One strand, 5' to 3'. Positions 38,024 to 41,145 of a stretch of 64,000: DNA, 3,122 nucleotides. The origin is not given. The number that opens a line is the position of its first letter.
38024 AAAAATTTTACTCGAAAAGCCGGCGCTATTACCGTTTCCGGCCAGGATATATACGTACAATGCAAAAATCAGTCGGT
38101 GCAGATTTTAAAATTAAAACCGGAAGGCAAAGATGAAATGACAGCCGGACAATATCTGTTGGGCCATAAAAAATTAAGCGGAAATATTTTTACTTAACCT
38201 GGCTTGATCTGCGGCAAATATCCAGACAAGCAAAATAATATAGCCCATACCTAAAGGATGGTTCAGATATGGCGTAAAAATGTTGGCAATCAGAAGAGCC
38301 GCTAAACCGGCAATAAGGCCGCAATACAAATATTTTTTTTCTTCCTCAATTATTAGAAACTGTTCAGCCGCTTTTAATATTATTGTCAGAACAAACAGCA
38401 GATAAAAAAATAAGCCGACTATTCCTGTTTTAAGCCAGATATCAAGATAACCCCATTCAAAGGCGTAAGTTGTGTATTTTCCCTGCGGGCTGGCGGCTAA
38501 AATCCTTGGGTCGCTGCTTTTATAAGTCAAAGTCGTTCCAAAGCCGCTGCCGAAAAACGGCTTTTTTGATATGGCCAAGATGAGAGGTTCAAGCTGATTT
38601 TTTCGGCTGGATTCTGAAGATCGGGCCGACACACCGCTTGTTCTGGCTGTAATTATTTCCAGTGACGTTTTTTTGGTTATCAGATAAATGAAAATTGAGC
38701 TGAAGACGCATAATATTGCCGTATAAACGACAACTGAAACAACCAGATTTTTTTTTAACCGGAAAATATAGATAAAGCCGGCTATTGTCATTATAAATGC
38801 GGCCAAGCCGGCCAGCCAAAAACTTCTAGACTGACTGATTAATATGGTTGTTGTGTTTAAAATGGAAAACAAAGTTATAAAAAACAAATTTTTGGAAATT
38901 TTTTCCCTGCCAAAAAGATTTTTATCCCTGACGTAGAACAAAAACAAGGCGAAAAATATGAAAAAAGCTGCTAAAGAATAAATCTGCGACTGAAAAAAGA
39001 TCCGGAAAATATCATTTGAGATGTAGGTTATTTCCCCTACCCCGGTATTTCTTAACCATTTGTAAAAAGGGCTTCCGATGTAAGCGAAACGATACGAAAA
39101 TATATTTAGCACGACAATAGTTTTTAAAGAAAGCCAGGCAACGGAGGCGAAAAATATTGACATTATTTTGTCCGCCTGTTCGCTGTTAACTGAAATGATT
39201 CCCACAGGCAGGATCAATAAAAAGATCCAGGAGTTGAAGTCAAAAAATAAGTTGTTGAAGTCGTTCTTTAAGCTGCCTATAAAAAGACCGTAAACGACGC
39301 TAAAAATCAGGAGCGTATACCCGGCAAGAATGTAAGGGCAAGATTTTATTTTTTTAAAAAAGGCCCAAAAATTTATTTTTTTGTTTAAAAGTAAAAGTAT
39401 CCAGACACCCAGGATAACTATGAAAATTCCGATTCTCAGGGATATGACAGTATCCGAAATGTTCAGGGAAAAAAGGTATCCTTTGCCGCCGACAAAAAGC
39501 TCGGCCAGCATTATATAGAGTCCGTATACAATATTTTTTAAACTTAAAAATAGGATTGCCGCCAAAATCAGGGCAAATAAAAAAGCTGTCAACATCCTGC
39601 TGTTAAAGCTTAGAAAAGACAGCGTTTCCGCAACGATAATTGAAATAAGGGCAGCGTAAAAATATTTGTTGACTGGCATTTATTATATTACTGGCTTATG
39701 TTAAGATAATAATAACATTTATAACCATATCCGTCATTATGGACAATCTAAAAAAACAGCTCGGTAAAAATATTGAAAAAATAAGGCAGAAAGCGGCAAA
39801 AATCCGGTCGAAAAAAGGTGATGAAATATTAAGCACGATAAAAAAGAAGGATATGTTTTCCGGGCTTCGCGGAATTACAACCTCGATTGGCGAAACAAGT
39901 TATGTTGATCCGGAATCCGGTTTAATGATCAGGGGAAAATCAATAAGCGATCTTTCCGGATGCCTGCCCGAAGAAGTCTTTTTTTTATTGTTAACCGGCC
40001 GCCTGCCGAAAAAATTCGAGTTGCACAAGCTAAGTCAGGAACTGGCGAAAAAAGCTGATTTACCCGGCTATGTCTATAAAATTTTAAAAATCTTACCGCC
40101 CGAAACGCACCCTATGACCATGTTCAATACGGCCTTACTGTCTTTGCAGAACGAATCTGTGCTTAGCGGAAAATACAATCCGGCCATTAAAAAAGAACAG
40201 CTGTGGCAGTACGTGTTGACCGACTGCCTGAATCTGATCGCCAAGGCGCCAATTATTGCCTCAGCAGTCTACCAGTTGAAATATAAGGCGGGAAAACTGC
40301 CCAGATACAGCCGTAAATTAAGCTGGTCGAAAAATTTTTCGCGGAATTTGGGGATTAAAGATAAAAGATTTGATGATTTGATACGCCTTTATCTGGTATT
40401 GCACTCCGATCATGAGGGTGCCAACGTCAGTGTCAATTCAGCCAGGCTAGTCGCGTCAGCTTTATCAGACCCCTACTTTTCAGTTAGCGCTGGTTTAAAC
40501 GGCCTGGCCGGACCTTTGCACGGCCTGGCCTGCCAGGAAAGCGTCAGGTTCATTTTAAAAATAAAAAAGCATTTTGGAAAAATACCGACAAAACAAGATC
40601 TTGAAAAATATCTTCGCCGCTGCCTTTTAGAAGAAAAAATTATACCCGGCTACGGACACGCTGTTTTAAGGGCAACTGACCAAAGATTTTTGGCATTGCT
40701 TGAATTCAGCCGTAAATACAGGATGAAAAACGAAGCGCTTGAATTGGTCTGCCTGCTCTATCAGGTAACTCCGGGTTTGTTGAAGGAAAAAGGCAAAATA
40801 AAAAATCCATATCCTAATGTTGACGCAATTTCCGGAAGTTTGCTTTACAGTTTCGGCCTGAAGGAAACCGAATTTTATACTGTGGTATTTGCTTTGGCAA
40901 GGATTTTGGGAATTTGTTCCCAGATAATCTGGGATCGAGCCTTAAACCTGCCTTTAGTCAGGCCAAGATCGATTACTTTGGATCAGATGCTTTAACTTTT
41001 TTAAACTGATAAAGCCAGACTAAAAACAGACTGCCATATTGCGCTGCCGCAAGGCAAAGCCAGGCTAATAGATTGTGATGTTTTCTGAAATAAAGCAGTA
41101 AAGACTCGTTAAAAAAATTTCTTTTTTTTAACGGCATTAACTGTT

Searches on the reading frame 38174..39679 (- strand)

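Call 19: search_protein_families(library=pfam, proteins=[window:38174-39679:-])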
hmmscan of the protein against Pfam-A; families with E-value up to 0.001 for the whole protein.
window:38174-39679:- (501 aa): 1 family
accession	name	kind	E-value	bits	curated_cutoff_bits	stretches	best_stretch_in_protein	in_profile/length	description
PF04932.20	Wzy_C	-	1.2e-13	51.5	31.7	1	271-427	2-149/149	O-Antigen ligase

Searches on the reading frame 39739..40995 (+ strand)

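Call 18: search_protein_families(library=pfam, proteins=[window:39739-40995:+])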
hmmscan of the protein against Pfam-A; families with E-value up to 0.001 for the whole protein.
window:39739-40995:+ (418 aa): 1 family
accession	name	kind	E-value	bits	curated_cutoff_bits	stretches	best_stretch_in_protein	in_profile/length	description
PF00285.26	Citrate_synt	-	9.1e-87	291.8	27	1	42-410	1-357/357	Citrate synthase, C-terminal domain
